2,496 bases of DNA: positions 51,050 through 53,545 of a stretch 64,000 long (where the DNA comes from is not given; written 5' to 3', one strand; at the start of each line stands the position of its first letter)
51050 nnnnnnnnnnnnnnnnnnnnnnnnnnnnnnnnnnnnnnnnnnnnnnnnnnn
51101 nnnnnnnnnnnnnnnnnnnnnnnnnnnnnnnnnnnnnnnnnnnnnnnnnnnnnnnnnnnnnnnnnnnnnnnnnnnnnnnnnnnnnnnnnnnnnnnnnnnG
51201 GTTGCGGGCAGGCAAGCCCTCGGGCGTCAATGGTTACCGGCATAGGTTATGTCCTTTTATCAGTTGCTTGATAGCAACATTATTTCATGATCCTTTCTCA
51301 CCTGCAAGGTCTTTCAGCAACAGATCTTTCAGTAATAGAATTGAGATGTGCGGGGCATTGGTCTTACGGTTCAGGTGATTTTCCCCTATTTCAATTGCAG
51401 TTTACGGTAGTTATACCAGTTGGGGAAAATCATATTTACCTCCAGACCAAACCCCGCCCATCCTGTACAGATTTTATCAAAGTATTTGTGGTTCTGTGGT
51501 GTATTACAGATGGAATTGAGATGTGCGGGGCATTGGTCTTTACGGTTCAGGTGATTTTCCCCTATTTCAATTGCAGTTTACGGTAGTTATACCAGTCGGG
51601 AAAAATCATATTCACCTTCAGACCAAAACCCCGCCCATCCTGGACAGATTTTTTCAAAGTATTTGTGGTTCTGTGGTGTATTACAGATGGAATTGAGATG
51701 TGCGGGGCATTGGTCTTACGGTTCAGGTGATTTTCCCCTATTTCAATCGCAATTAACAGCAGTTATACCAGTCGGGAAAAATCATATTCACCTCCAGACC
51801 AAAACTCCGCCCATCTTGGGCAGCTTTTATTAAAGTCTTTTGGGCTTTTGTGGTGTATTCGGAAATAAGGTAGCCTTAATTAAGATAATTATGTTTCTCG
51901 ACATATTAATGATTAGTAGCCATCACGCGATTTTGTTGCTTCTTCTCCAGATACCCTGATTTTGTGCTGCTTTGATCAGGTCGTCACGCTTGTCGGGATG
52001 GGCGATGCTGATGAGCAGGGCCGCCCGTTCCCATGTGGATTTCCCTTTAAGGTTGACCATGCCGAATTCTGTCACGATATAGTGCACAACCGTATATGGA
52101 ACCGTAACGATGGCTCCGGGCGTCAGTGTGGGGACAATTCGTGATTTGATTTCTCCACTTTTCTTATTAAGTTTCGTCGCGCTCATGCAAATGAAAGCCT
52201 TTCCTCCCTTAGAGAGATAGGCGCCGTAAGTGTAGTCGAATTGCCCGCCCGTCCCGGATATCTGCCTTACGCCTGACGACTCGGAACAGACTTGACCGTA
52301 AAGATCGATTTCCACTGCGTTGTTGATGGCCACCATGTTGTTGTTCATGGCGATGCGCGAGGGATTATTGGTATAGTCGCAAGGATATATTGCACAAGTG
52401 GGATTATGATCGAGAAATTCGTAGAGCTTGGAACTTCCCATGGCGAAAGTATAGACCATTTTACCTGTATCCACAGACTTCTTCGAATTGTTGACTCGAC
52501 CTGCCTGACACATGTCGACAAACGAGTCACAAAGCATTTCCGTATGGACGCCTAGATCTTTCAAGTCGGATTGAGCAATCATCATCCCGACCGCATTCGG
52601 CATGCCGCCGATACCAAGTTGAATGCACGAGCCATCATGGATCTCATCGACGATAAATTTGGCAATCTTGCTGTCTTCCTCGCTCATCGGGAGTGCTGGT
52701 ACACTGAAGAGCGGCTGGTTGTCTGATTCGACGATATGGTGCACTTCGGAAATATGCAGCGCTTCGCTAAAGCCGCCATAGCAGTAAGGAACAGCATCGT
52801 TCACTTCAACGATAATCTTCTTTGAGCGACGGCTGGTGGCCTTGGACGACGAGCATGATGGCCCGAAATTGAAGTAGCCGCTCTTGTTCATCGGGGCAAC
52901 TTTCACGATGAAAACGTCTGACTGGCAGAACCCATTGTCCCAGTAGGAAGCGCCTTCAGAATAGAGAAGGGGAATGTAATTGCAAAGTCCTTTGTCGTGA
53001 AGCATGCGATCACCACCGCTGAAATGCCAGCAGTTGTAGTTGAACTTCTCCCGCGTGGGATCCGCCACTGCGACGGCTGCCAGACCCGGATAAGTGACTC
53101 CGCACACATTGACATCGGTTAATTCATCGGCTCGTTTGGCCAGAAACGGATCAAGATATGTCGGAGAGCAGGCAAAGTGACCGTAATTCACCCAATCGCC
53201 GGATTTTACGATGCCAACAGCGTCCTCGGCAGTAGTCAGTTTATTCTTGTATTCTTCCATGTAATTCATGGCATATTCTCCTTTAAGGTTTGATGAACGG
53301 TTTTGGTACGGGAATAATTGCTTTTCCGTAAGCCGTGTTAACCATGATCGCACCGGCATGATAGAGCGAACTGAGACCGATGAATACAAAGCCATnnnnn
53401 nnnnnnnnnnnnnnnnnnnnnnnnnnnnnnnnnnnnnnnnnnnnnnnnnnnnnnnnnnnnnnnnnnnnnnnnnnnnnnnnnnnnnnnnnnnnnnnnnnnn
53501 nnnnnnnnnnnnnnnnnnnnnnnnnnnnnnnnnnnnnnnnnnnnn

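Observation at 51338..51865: Three tandem 176-bp repeats with nested long-range complementarity, immediately upstream of the YedF operon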

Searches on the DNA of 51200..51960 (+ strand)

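Call 7: search_rna_families(source=window, start=51200, end=51960, threshold=evalue, max_evalue=10, show_alignments=3)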
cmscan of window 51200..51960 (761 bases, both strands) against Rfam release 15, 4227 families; matches with E-value up to 10: 1.
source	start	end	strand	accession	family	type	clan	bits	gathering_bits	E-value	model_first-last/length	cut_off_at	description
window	51241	51267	-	RF03036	osmY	Gene; sRNA;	-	14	46.9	2.2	1-72/72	no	osmY RNA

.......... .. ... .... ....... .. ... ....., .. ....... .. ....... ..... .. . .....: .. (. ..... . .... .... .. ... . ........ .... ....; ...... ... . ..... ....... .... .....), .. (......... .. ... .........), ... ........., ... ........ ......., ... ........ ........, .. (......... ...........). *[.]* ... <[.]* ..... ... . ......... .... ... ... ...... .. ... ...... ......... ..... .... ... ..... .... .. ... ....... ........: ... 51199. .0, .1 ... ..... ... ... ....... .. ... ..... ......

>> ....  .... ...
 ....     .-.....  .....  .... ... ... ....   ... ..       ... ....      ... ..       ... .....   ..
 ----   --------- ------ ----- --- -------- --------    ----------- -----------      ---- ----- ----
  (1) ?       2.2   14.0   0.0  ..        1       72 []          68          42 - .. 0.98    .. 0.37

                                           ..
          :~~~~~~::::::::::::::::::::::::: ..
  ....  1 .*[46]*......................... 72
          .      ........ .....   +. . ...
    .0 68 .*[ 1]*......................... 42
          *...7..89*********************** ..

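Call 62: search_dna_similar(query=window:51330-51700:+, collection=phages, mode=distant, max_evalue=0.01)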
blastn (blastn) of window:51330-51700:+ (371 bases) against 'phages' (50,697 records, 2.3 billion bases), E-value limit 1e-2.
No match.

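Call 67: build_rna_model(alignment_id=A5)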
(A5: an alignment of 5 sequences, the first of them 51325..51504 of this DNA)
Model R1 built from alignment A5 (5 sequences, 186 columns); structure: RNAalifold consensus.
model positions 181; base pairs 38; branch points 0; effective number of sequences 1.5; information 0.591 bits per position. Calibrated on 0.2 Mb of random sequence (short: E-values are rough).
structure used (alignment columns):
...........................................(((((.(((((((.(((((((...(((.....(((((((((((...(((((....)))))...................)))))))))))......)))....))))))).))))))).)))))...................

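Call 68: search_with_rna_model(model_id=R1, sources=[window, L015, L016, L013, L014, L017, L018, L019], max_evalue=10, make_alignment=true)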
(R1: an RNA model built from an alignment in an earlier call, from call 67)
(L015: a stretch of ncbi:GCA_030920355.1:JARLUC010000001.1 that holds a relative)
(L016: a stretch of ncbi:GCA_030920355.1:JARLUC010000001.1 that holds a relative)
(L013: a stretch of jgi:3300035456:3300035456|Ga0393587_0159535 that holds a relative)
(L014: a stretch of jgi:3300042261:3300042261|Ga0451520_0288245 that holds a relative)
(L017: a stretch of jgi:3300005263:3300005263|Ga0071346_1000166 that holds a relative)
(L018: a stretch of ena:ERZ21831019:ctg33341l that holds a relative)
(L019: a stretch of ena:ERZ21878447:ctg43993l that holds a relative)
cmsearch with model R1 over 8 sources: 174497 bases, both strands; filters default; matches with E-value up to 10: 12.
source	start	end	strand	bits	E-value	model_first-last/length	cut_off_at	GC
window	51501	51681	-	200.8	7.1e-47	1-181/181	no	0.42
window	6510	6691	-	169.4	4.3e-39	1-181/181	no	0.51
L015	15740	15921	-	169.4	4.3e-39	1-181/181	no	0.51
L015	7717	7891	-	154.8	1.7e-35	1-181/181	no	0.48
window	31280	31465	-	68.8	3e-14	1-181/181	no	0.48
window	51312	51481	+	49.4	1.8e-09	1-181/181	no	0.41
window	51696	51817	+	45.1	2.2e-08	43-164/181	no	0.45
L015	7735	7855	+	39.8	4.4e-07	43-163/181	no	0.49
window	51520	51639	+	39.7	4.7e-07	44-162/181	no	0.46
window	6486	6667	+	31.4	5.3e-05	1-181/181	no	0.49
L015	15716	15897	+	31.4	5.3e-05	1-181/181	no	0.49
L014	1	118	+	12.3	2.8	80-181/181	5'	0.43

Alignment A6: 12 matches aligned to the model, 231 columns, each read 5' to 3' on its own strand. Consensus structure (alignment columns), stored with it:
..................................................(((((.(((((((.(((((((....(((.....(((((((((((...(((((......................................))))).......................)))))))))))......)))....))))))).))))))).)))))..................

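Call 69: search_with_rna_model(model_id=R1, sources=[L017, L018, L019, L013, L014, L016], max_evalue=10, filters=off)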
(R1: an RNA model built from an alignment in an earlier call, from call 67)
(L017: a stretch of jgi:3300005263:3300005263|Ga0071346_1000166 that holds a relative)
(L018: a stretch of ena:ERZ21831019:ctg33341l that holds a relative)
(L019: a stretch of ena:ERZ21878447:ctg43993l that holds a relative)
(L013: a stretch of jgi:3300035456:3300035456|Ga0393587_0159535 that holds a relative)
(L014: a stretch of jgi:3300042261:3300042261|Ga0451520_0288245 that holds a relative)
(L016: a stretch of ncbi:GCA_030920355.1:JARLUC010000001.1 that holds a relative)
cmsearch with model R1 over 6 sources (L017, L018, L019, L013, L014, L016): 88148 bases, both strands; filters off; matches with E-value up to 10: 6.
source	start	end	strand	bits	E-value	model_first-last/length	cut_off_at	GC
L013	2026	2142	+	11.7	2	1-181/181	no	0.37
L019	17713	17817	-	10.1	5.1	1-181/181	no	0.38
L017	3267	3387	+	9.9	5.5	1-181/181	no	0.5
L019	918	987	-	9.5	6.8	1-181/181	no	0.26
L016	19787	19918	+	9.3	7.9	1-181/181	no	0.42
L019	21217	21274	+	9.2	8.1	1-181/181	no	0.33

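Call 76: search_with_rna_model(model_id=R1, sources=[L020, L021, L022], max_evalue=10, filters=off, show_alignments=4)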
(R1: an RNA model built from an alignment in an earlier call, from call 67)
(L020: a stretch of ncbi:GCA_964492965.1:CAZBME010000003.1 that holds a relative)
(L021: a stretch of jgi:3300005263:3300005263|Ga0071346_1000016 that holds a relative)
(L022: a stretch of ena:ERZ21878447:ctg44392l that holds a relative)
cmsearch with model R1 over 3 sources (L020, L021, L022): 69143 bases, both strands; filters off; matches with E-value up to 10: 5.
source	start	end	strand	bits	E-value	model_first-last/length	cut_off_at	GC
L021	1622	1707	-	12.8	0.82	1-181/181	no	0.5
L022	19390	19468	+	11.2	2.1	1-181/181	no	0.42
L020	14277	14396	-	10.8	2.5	1-181/181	no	0.57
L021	7592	7665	+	10.1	3.8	1-181/181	no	0.26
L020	22805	22945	-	8.8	7.9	1-181/181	no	0.47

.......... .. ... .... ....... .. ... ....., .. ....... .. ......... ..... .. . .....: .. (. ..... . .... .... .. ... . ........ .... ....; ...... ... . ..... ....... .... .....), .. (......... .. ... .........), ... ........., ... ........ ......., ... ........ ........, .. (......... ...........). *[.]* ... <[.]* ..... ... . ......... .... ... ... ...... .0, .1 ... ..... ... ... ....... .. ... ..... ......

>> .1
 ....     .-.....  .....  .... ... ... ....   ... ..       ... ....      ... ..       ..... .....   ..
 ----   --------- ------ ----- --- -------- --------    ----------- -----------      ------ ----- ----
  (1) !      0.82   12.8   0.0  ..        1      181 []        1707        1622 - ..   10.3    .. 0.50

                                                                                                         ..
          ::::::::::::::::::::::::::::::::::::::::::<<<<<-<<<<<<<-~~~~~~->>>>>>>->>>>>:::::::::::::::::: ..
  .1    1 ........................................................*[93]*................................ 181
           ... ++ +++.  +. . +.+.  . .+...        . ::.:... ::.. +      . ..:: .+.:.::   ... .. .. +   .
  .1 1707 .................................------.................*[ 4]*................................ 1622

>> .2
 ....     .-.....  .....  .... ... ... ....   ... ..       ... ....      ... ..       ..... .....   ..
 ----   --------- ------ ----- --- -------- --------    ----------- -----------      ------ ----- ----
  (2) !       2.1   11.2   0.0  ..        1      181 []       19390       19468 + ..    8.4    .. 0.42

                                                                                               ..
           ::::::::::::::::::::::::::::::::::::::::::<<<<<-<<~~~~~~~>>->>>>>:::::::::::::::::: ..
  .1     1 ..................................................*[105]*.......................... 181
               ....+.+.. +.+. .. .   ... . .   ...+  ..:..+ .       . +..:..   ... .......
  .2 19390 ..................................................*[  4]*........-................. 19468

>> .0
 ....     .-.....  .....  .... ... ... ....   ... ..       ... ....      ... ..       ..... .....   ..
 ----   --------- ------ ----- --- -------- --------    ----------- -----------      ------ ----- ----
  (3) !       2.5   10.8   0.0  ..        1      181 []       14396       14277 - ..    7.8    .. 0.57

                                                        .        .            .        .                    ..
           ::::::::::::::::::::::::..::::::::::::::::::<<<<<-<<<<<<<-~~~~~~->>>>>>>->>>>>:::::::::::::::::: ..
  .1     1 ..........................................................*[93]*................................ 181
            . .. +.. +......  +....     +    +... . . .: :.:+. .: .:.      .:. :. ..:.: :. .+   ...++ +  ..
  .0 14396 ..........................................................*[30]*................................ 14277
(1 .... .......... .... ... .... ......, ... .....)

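Call 81: search_with_rna_model(model_id=R1, sources=[window, L015], max_evalue=1e-12, make_alignment=true, show_alignments=5)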
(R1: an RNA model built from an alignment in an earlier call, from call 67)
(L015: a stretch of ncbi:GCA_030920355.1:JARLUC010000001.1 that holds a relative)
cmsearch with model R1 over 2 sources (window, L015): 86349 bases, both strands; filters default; matches with E-value up to 1e-12: 5.
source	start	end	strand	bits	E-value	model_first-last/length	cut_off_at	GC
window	51501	51681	-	200.8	3.5e-47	1-181/181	no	0.42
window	6510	6691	-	169.4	2.1e-39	1-181/181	no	0.51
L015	15740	15921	-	169.4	2.1e-39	1-181/181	no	0.51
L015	7717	7891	-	154.8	8.2e-36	1-181/181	no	0.48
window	31280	31465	-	68.8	1.5e-14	1-181/181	no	0.48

Alignment A9: 5 matches aligned to the model, 193 columns, each read 5' to 3' on its own strand. Consensus structure (alignment columns), stored with it:
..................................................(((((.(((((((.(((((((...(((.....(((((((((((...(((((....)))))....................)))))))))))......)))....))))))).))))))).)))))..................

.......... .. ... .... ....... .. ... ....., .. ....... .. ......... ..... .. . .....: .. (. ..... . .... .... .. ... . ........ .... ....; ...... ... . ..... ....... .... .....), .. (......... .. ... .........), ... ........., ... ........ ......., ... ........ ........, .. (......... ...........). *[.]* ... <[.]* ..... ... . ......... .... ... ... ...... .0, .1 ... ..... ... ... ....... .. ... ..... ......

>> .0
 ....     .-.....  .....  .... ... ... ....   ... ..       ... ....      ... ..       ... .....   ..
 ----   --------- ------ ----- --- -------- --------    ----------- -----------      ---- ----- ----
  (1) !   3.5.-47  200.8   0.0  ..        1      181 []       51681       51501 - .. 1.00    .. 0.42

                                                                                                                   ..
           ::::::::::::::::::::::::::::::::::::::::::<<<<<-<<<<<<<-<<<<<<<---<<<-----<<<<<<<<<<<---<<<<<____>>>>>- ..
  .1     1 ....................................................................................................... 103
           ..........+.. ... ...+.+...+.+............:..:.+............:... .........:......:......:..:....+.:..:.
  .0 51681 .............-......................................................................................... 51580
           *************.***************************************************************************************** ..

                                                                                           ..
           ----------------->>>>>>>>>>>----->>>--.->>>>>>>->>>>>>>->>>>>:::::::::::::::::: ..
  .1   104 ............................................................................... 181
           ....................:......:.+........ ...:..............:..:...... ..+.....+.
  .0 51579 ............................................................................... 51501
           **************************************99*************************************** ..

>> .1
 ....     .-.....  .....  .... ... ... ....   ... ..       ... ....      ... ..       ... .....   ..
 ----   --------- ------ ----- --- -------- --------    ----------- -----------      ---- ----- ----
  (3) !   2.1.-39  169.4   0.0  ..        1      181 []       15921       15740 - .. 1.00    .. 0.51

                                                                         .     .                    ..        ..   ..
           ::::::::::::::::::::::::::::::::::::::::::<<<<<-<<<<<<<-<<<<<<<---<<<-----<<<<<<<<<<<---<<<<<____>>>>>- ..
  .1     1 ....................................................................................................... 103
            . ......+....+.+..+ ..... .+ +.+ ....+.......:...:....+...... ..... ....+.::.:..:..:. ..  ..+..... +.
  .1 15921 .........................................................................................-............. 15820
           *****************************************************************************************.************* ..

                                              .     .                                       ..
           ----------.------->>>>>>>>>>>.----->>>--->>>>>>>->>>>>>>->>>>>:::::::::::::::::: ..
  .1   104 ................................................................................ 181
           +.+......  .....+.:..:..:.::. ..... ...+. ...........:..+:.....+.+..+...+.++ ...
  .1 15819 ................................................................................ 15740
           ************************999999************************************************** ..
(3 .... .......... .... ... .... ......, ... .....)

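Call 98: search_with_rna_model(model_id=R1, source=L023, max_evalue=10)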
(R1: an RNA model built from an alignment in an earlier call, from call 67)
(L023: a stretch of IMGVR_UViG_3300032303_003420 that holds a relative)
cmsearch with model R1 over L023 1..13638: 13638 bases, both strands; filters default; matches with E-value up to 10: 0.
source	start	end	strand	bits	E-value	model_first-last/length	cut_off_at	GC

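Call 100: search_dna_similar(query=window:51338-51513:+, collection=ecoli_genomes, mode=distant, max_evalue=0.001, max_rows=5)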
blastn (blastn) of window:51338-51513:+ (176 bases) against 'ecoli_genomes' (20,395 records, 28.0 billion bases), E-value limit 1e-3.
No match.

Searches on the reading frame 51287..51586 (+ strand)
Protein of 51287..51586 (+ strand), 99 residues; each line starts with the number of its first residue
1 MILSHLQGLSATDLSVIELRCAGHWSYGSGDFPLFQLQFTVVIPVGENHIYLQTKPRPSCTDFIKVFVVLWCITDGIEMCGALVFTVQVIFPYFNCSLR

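Call 104: search_protein_representatives(protein=window:51287-51586:+)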
Query: 99 residues. Proteins with E-value up to 0.001 (for the whole library): 0; up to 1e-10: 0; up to 1e-30: 0. The best 0 are listed.

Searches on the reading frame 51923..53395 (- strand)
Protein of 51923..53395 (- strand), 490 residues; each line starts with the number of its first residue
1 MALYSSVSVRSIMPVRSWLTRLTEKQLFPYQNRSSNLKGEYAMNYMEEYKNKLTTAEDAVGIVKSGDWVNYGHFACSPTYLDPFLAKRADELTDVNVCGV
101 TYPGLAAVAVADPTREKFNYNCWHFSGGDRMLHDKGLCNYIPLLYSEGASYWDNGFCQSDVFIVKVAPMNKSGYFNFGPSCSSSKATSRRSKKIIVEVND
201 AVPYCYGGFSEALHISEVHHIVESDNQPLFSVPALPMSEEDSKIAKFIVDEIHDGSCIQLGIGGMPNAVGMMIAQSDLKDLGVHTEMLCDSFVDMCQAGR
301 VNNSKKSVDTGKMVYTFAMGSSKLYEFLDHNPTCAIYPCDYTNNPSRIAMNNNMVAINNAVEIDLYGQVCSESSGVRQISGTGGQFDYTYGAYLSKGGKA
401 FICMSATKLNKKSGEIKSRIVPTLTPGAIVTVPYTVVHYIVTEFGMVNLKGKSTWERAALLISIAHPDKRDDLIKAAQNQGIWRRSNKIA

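Call 9: search_protein_families(library=pfam, proteins=[window:51923-53395:-])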
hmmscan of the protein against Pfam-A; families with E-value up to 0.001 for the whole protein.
window:51923-53395:- (490 aa): 2 families
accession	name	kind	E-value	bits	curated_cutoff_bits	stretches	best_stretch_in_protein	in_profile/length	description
PF13336.12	AcetylCoA_hyd_C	-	3.1e-61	206.3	23.7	1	320-477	1-154/154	Acetyl-CoA hydrolase/transferase C-terminal domain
PF02550.21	AcetylCoA_hydro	-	5.9e-22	79.1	24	1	45-228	1-193/198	Acetyl-CoA hydrolase/transferase N-terminal domain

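Call 17: find_encoding_contigs(protein=window:51923-53395:-, flank=6000, max_places=10)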
Protein window:51923-53395:- (490 aa): no gene with exactly this product is on record in the collection.
